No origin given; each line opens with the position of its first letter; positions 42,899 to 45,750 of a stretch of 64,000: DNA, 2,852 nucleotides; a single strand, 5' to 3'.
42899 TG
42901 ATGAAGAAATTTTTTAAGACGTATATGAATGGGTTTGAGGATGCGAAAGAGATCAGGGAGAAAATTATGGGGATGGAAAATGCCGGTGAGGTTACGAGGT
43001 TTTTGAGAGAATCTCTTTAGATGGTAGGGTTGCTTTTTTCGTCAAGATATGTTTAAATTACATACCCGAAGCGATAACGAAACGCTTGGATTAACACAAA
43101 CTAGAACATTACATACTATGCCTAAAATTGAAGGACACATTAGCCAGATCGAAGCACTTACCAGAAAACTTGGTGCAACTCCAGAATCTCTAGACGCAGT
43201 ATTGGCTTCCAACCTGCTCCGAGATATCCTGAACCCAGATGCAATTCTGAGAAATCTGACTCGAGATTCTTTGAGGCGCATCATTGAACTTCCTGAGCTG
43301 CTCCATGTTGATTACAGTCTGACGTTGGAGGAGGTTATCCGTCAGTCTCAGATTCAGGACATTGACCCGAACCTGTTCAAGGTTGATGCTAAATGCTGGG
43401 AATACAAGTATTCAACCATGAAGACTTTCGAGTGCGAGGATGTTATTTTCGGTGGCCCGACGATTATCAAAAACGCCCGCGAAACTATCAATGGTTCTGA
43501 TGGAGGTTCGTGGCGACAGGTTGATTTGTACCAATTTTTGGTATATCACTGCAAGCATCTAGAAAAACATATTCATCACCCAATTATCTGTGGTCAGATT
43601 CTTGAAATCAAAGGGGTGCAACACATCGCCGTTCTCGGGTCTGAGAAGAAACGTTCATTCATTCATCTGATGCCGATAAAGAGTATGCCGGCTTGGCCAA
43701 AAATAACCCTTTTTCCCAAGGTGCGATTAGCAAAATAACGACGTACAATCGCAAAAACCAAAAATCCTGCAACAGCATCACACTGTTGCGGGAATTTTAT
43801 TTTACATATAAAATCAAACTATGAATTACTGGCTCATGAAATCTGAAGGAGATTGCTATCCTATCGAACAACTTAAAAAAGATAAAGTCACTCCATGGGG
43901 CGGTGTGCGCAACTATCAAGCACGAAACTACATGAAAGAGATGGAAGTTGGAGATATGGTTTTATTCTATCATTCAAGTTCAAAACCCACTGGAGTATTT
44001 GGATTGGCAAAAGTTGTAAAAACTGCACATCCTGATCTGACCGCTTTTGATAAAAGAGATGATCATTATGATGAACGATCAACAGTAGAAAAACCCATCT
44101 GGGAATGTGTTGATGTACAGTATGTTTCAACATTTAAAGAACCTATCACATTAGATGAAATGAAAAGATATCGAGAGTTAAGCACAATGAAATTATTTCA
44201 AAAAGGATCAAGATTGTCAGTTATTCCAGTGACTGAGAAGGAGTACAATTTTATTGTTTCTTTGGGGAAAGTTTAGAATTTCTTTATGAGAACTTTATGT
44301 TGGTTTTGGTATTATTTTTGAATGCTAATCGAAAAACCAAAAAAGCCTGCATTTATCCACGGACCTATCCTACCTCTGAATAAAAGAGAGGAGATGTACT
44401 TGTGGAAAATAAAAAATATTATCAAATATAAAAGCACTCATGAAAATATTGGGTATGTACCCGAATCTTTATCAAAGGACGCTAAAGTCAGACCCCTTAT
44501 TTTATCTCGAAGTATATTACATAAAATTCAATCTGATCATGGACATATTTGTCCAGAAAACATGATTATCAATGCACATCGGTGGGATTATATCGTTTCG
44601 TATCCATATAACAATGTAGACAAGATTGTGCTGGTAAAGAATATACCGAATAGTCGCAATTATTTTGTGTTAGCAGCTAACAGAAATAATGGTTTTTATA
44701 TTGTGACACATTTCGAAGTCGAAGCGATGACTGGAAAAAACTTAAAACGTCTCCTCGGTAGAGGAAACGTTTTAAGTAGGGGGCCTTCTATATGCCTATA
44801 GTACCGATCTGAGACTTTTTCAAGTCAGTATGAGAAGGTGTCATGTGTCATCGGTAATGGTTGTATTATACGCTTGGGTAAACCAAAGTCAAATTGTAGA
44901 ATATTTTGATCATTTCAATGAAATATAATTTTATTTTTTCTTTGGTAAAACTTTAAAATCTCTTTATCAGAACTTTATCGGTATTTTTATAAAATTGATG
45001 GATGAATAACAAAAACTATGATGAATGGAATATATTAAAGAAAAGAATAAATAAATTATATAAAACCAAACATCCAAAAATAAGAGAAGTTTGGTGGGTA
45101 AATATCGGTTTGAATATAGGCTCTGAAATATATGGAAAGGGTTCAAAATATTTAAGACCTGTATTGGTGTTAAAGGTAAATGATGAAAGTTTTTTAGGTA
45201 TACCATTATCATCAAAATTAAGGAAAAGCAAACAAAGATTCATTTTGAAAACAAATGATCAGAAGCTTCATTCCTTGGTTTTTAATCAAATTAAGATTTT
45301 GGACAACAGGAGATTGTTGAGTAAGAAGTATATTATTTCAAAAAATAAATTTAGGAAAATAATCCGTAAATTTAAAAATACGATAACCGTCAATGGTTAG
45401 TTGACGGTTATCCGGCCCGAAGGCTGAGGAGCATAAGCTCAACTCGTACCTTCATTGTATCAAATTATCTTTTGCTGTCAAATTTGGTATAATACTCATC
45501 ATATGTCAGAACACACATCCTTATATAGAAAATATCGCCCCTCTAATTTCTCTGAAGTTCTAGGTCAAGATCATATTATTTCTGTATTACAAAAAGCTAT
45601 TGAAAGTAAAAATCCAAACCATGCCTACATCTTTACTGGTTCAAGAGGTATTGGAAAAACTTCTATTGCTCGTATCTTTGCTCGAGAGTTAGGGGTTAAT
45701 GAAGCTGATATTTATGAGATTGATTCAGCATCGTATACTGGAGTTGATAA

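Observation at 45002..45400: Orphan MazF/PemK-like toxin gene without a recognisable antitoxin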

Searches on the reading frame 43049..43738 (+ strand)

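Call 4: search_protein_families(library=pfam, proteins=[window:43049-43738:+], max_evalue=1)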
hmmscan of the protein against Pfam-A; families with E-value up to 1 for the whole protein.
window:43049-43738:+ (229 aa): 1 family
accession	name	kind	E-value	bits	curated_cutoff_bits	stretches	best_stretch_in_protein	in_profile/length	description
PF08242.18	Methyltransf_12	-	0.15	13.2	30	1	29-71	46-89/98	Methyltransferase domain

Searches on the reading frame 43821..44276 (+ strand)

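Call 4: search_protein_families(library=pfam, proteins=[window:43821-44276:+], max_evalue=1)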
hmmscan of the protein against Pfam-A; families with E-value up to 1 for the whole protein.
window:43821-44276:+ (151 aa): 1 family
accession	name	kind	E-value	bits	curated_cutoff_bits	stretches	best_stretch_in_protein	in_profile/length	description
PF01878.24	EVE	-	2.2e-53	180.6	23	1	2-147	1-144/145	EVE domain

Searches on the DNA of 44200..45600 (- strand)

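Call 20: search_rna_families(source=window, start=44200, end=45600, threshold=evalue, max_evalue=10)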
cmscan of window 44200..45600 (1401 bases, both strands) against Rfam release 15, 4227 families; matches with E-value up to 10: 11.
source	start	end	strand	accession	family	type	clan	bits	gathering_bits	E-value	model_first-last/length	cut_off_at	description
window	44637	44774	+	RF04180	BTnc231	Gene; sRNA;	-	23.6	80.4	0.031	1-154/154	no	Bacteroides sRNA BTnc231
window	44667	44779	+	RF04182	GibS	Gene; sRNA;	-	22.5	115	2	1-142/142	no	GibS sRNA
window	44914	44948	+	RF03226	mir-8196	Gene; miRNA;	-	20.1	59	2.8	1-65/65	no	mir-8196 microRNA precursor family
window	45346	45412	+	RF02074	STnc240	Gene; sRNA;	-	19.4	55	8.2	1-77/77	no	Enterobacterial sRNA STnc240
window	44740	44779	+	RF03697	mir-722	Gene; miRNA;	-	19.1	81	1.7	1-67/67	no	mir-722 microRNA precursor family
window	45386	45417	+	RF01691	Bacillus-plasmid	Gene; sRNA;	-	17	31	1.5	1-61/61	no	Bacillus-plasmid RNA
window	44429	44495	-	RF00507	Corona_FSE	Cis-reg; frameshift_element;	-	16.1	46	2.2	1-78/78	no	Coronavirus frameshifting stimulation element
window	44337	44381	-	RF00505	RydC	Gene; sRNA;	-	16.1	48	8.2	1-64/64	no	RydC RNA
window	44535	44674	+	RF02956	DUF2693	Gene; sRNA;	-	15.4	81.3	3.9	1-165/165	no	DUF2693 RNA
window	45476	45525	-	RF01123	sR35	Gene; snRNA; snoRNA; CD-box;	-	11.5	60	8.6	1-57/57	no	Small nucleolar RNA sR35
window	45175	45205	+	RF01295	SCARNA7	Gene; snRNA; snoRNA; scaRNA;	-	10.5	65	5.4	1-330/330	no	Small Cajal body-specific RNA 7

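Call 77: build_rna_model(alignment_id=A7, structure=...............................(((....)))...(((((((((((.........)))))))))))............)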
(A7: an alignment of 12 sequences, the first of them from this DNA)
Model R1 built from alignment A7 (12 sequences, 87 columns); structure: as given.
model positions 81; base pairs 14; branch points 1; effective number of sequences 2.33; information 0.7 bits per position. Calibrated on 0.2 Mb of random sequence (short: E-values are rough).
structure used (alignment columns):
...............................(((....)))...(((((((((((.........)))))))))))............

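Call 78: search_with_rna_model(model_id=R1, sources=[window, L002, L003, L004, L005, L007, L009, L011, L014, L015, L017, L019, L020, L022, L023, L024, L025, L026, L027, L028, L029, L030, L031, L032, L033], max_evalue=1)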
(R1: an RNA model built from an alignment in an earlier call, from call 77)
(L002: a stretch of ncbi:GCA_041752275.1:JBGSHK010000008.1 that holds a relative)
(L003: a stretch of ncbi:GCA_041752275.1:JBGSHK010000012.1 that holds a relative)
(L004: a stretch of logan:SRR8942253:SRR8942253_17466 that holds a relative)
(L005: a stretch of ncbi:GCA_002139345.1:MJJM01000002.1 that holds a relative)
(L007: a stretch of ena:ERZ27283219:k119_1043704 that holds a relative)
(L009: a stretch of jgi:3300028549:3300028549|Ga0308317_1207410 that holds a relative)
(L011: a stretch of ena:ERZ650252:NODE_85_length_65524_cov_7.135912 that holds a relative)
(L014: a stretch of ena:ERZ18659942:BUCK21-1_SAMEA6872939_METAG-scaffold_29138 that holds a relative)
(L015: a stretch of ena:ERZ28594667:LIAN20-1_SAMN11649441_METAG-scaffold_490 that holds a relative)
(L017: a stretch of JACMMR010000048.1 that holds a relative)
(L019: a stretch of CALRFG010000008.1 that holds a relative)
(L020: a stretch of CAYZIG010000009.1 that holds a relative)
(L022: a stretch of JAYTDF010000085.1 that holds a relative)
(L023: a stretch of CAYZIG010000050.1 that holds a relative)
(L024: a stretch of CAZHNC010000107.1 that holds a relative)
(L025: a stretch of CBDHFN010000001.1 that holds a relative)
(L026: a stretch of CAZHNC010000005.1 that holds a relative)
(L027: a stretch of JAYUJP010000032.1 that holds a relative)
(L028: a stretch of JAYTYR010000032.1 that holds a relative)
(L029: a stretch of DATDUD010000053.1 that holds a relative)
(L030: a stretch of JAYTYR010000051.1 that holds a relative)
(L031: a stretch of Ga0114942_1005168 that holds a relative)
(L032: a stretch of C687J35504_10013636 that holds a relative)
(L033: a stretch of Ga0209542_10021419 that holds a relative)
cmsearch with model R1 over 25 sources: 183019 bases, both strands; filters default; matches with E-value up to 1: 15.
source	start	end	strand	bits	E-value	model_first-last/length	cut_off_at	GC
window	45371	45451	-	95.7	1.7e-21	1-81/81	no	0.46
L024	282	362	-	95.3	2.2e-21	1-81/81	no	0.36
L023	282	362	-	94.6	3.3e-21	1-81/81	no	0.42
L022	1135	1215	-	94.1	4.6e-21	1-81/81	no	0.41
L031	646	726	-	92.5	1.2e-20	1-81/81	no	0.41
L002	4373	4453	-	90.9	3e-20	1-81/81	no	0.43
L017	2784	2864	-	89.1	8.7e-20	1-81/81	no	0.4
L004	4370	4449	-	88.3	1.4e-19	1-81/81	no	0.44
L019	1278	1359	-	86.8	3.5e-19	1-81/81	no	0.41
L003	4373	4453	-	86.3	4.7e-19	1-81/81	no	0.37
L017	3370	3449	-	86.1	5.3e-19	1-81/81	no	0.46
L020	3364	3445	-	85.3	8.8e-19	1-81/81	no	0.4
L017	2795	2824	+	27.3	0.0012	40-69/81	no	0.4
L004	4381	4410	+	20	0.089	40-69/81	no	0.37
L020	3375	3406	+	18.5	0.23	40-69/81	no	0.31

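Call 89: search_rna_families(sources=[L005, L007, L009, L025, L027, L029, L017, L003, L002], threshold=gathering)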
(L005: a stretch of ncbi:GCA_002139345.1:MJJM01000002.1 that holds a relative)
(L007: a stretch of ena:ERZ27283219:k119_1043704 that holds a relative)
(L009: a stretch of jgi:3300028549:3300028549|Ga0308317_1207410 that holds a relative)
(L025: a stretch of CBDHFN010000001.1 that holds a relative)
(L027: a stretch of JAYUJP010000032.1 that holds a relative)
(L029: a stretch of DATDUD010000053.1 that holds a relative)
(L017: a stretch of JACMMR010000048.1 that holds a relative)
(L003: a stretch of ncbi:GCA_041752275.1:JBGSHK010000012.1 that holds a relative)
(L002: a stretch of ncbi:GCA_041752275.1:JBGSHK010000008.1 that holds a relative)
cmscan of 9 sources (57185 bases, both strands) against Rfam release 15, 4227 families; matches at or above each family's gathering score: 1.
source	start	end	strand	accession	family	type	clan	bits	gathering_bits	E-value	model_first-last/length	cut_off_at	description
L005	4596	4683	-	RF00005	tRNA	Gene; tRNA;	CL00001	54.6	29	4.9e-09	1-71/71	no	tRNA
